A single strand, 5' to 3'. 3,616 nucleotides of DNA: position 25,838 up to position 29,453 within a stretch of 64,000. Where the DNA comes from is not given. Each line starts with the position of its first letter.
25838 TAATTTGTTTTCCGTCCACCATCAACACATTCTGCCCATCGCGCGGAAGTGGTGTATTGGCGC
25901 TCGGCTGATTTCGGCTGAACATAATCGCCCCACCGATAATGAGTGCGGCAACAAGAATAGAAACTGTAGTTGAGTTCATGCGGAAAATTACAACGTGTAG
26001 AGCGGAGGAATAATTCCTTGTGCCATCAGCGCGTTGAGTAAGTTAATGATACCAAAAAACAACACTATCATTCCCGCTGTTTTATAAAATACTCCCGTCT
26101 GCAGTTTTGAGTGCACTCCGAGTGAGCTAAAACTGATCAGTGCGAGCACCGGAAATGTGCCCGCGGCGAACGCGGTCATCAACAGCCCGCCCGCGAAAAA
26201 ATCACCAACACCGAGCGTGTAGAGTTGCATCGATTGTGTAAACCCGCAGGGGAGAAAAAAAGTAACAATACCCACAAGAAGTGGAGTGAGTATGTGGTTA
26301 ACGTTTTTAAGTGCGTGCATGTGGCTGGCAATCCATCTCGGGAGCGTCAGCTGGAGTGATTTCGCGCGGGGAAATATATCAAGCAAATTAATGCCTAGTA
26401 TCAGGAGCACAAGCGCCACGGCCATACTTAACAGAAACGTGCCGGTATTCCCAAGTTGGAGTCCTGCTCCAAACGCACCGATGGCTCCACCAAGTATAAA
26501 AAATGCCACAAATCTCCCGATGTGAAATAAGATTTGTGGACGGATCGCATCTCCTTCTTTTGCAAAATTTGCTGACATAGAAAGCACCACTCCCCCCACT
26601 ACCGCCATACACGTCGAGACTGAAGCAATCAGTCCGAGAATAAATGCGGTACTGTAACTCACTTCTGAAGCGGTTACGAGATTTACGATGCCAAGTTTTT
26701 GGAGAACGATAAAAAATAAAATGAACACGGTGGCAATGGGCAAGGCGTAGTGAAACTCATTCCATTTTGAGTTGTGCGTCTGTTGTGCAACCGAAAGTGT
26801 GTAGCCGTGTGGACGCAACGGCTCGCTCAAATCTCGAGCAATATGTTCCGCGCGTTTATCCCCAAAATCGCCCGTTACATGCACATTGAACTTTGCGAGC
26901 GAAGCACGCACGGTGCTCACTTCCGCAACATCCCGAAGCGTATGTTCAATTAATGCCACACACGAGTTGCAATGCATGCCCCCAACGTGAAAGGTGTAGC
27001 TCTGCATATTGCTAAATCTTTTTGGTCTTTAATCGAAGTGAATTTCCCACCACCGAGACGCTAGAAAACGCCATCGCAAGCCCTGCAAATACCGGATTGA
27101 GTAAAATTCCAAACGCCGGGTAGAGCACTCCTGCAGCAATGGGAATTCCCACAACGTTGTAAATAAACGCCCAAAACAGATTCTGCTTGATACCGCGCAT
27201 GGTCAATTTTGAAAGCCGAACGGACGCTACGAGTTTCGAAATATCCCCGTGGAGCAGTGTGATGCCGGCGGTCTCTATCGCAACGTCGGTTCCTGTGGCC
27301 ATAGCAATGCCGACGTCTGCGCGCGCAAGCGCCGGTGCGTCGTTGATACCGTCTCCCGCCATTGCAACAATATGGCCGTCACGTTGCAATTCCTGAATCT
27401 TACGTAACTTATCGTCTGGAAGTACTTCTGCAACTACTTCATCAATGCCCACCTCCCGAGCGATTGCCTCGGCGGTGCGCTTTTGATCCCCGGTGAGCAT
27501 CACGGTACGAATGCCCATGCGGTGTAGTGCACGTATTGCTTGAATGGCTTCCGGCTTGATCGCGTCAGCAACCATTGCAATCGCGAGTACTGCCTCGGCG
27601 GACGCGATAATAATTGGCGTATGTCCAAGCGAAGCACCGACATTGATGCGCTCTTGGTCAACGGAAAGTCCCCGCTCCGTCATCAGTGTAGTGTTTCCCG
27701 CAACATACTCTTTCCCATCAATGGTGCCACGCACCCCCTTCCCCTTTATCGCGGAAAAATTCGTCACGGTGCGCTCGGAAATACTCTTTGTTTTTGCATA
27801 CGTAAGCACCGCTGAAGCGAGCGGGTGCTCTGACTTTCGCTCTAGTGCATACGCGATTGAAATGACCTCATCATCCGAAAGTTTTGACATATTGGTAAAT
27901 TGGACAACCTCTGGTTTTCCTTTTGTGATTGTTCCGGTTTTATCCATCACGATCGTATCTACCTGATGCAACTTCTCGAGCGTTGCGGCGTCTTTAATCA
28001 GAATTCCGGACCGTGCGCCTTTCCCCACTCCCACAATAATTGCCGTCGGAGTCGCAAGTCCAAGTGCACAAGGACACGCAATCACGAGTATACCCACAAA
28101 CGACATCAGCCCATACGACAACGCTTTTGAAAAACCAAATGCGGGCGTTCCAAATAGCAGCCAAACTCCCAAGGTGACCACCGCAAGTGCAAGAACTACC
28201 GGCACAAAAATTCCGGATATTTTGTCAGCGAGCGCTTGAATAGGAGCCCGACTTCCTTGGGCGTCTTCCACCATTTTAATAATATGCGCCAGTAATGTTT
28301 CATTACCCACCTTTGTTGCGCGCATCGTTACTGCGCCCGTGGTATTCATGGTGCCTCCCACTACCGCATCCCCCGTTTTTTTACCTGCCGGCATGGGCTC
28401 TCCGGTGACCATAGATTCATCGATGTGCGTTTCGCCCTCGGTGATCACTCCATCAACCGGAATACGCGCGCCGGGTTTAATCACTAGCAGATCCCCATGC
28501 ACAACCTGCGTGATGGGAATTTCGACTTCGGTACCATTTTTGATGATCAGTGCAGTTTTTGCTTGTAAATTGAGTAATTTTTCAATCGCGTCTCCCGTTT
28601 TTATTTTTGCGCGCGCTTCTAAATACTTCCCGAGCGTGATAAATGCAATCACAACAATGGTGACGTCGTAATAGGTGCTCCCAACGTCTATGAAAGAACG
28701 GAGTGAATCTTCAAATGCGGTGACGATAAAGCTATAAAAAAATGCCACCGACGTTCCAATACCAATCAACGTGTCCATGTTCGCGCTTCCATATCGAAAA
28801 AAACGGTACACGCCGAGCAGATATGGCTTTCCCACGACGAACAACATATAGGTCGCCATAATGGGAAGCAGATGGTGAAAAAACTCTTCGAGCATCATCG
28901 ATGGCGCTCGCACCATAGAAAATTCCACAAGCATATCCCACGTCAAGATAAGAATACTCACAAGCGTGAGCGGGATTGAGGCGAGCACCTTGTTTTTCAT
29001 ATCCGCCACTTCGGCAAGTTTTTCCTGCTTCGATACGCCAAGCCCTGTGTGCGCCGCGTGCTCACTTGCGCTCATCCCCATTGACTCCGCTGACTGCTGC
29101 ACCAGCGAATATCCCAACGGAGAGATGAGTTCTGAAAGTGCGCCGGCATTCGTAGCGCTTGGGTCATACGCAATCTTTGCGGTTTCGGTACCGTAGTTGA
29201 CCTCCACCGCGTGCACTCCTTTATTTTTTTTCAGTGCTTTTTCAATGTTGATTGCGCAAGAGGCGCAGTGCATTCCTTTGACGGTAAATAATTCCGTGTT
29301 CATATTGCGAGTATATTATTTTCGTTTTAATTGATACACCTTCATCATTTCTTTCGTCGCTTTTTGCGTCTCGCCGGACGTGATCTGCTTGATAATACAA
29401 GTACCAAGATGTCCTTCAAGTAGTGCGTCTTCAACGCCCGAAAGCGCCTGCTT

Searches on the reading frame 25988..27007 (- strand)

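Call 53: search_protein_families(library=pfam, proteins=[window:25988-27007:-], max_evalue=0.00001)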
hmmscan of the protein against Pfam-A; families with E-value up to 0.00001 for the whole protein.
window:25988-27007:- (339 aa): 2 families
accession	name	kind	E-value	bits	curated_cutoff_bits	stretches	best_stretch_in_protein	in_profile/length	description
PF13386.12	DsbD_2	-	1.1e-27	97.6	24.9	1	120-320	1-198/199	Cytochrome C biogenesis protein transmembrane region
PF00403.32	HMA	-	2.8e-08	34.4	24.8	1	5-62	1-54/62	Heavy-metal-associated domain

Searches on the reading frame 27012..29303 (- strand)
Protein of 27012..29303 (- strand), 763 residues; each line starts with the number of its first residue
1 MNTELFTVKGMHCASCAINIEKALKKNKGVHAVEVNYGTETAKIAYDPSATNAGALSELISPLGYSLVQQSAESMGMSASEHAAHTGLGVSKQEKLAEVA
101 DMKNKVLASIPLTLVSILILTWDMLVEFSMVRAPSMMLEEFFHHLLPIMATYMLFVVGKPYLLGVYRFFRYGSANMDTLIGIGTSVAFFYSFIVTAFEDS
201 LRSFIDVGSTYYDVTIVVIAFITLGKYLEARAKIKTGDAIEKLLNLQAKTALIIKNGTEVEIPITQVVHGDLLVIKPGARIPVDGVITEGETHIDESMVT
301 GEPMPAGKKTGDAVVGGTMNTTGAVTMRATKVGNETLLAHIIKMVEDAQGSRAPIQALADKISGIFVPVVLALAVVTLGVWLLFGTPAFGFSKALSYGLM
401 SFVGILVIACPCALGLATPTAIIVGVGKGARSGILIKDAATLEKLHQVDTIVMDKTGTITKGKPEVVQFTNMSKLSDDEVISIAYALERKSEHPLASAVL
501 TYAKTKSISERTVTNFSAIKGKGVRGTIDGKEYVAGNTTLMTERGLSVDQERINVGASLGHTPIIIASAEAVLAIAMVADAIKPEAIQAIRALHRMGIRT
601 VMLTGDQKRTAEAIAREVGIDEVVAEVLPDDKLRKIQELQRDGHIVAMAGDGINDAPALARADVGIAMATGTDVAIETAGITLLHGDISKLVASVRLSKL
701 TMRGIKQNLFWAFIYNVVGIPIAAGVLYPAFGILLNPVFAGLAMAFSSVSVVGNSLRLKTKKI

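Call 52: search_protein_families(library=pfam, proteins=[window:27012-29303:-], max_evalue=0.00001)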
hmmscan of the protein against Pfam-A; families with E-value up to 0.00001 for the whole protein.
window:27012-29303:- (763 aa): 5 families
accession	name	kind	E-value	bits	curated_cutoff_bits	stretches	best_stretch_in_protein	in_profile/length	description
PF00122.25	E1-E2_ATPase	-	8.3e-57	192.1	28.1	1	246-431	2-180/181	E1-E2 ATPase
PF00702.32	Hydrolase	-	1.6e-35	123.7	26.4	1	448-663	1-191/191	haloacid dehalogenase-like hydrolase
PF00403.32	HMA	-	3.8e-17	62.9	24.8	1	6-65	2-61/62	Heavy-metal-associated domain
PF12710.13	HAD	-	1e-07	33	27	1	568-659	72-188/189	haloacid dehalogenase-like hydrolase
PF08282.18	Hydrolase_3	-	6e-06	26.6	20.9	0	638-680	198-240/255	haloacid dehalogenase-like hydrolase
